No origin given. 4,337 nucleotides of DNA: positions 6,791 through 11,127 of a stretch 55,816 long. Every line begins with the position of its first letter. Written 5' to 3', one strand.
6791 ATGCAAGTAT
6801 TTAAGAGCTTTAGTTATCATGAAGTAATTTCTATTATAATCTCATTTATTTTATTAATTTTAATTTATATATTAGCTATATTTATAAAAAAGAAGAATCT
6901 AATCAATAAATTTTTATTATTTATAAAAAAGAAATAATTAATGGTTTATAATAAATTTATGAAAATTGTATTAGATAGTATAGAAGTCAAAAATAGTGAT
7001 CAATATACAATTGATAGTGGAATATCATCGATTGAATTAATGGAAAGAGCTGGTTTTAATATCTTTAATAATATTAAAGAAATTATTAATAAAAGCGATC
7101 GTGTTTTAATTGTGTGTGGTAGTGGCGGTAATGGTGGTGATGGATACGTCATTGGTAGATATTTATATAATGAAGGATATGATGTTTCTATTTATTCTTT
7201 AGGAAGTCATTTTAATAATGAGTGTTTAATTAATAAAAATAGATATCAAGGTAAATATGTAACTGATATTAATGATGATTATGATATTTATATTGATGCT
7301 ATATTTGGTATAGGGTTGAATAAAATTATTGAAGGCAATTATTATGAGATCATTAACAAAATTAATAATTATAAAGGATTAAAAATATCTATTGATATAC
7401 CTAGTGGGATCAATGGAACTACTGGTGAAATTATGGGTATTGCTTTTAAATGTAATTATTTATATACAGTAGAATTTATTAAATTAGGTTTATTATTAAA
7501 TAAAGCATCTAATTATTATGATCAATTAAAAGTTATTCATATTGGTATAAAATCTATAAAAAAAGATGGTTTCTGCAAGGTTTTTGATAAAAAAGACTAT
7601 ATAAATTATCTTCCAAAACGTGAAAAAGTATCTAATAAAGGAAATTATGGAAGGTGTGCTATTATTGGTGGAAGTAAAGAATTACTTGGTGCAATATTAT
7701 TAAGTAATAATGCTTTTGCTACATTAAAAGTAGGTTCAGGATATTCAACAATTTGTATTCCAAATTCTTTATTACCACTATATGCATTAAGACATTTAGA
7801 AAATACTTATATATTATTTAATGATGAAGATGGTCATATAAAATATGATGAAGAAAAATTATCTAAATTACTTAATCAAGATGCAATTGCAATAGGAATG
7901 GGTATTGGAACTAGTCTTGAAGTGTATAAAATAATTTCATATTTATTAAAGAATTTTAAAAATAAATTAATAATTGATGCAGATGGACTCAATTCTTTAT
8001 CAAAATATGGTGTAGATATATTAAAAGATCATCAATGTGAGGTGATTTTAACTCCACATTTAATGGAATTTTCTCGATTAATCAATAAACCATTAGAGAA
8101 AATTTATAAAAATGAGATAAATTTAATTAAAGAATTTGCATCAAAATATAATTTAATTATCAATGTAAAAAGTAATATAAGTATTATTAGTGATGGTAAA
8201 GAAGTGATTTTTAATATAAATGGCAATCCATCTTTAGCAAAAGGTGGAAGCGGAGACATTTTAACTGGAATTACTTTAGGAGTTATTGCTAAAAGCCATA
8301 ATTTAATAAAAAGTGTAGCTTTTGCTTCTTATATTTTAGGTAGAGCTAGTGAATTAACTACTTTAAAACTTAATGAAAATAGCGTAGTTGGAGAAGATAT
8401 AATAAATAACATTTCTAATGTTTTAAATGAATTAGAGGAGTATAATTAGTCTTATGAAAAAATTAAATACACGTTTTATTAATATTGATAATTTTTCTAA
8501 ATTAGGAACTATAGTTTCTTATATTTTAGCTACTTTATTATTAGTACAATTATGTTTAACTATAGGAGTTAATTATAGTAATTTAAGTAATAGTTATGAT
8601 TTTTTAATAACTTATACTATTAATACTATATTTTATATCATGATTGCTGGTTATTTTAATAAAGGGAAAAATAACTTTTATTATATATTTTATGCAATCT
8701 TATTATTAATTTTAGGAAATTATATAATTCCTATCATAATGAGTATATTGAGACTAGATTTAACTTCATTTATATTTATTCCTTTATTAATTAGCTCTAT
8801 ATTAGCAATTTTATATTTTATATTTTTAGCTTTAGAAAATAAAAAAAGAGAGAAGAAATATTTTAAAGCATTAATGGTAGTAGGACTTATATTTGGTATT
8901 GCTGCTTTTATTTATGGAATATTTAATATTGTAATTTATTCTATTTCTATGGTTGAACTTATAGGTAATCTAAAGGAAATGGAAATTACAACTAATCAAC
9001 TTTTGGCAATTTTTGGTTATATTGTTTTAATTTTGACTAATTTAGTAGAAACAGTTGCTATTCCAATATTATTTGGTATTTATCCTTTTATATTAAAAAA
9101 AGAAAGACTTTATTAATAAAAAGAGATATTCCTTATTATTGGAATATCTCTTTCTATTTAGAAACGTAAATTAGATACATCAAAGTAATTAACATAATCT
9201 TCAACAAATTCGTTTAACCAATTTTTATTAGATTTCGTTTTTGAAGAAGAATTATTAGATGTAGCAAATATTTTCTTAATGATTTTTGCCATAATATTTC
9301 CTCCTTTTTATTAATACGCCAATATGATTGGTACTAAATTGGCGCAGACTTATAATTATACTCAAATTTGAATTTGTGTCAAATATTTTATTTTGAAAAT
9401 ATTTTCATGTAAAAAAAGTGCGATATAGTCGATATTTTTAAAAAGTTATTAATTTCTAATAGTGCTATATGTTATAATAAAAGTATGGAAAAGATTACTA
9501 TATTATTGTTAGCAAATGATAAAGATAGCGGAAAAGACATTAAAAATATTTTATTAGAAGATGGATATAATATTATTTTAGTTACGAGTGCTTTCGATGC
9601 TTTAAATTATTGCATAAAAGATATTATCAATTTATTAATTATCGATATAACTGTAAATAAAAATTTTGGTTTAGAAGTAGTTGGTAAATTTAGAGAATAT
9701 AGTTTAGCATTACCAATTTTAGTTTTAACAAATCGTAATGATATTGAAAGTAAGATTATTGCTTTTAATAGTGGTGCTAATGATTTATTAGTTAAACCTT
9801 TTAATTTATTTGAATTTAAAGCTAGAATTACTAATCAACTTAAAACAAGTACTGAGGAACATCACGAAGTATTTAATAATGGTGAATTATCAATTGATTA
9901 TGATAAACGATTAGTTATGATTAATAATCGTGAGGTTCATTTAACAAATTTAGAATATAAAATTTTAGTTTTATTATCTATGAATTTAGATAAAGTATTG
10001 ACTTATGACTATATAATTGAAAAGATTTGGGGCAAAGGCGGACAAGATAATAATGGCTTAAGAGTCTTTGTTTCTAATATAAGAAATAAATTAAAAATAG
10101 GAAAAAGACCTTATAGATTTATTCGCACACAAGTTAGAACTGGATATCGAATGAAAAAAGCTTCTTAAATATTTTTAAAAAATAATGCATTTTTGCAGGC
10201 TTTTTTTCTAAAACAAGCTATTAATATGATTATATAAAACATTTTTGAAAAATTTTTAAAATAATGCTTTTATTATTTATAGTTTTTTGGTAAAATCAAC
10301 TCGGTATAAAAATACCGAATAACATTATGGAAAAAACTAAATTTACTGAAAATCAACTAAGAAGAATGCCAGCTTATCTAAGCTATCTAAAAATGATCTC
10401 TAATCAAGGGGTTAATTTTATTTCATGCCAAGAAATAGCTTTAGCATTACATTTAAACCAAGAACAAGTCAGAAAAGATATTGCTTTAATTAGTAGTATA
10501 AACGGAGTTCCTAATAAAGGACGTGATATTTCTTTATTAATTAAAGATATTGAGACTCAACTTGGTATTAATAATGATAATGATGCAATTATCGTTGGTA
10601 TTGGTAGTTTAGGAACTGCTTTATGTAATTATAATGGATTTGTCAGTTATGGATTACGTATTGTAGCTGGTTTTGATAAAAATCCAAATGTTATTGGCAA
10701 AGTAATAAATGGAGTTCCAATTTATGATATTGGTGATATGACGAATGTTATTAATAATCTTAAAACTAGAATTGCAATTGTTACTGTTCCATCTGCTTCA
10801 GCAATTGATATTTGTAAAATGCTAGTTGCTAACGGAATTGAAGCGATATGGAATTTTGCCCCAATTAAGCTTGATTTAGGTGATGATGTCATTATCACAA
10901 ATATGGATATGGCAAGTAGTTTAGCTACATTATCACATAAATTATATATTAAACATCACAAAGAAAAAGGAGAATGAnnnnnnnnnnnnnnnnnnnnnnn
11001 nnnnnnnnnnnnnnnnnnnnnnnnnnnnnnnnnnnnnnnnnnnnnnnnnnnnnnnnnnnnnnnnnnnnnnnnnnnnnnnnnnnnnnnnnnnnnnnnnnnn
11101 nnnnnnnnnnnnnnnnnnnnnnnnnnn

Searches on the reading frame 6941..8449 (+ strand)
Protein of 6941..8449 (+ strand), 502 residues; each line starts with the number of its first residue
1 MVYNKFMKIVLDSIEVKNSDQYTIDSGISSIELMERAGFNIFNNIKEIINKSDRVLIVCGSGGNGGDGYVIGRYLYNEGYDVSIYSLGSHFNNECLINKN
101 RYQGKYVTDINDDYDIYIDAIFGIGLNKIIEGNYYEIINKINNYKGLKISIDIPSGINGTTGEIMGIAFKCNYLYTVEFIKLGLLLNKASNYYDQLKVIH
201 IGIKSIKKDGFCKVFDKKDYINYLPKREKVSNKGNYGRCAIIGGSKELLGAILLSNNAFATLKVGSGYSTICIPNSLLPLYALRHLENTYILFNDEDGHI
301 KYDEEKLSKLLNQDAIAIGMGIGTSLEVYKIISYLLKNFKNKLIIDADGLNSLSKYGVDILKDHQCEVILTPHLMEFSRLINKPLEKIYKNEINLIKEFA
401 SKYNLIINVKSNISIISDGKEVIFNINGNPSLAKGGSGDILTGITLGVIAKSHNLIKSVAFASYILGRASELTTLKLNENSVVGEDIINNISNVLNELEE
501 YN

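Call 41: search_protein_families(library=pfam, proteins=[window:6941-8449:+], max_evalue=0.00001)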
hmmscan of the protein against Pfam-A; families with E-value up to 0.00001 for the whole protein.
window:6941-8449:+ (502 aa): 2 families
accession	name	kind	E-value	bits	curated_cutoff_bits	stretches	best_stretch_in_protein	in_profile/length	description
PF01256.23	Carb_kinase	-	1e-39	136.9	27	1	240-478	2-228/242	NAD(P)H-hydrate dehydratase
PF03853.21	YjeF_N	-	5e-38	131.2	24.9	1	32-183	3-169/169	YjeF-related protein N-terminus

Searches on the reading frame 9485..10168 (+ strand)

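Call 41: search_protein_families(library=pfam, proteins=[window:9485-10168:+], max_evalue=0.00001)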
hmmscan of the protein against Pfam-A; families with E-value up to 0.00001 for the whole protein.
window:9485-10168:+ (227 aa): 2 families
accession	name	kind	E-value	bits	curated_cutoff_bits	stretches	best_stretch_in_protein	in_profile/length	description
PF00486.34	Trans_reg_C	-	7.7e-15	55.2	26.2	1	149-223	2-77/77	Transcriptional regulatory protein, C terminal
PF00072.30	Response_reg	-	5.1e-14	52.8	30.2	1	8-115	3-110/111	Response regulator receiver domain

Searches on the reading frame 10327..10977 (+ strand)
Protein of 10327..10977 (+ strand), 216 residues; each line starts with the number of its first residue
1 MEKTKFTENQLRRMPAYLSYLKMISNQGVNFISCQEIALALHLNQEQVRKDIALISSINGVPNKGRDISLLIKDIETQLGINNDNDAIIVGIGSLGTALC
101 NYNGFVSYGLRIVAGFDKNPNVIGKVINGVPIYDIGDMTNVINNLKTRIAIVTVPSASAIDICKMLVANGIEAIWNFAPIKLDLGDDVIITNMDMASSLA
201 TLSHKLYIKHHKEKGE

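Call 41: search_protein_families(library=pfam, proteins=[window:10327-10977:+], max_evalue=0.00001)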
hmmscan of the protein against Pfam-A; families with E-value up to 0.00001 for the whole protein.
window:10327-10977:+ (216 aa): 2 families
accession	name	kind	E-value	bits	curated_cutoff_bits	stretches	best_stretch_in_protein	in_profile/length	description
PF02629.25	CoA_binding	-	3.7e-19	69.7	22.3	1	83-179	2-96/97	CoA binding domain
PF06971.19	Put_DNA-bind_N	-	4.2e-13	49.6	27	1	11-52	7-48/49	Putative DNA-binding protein N-terminus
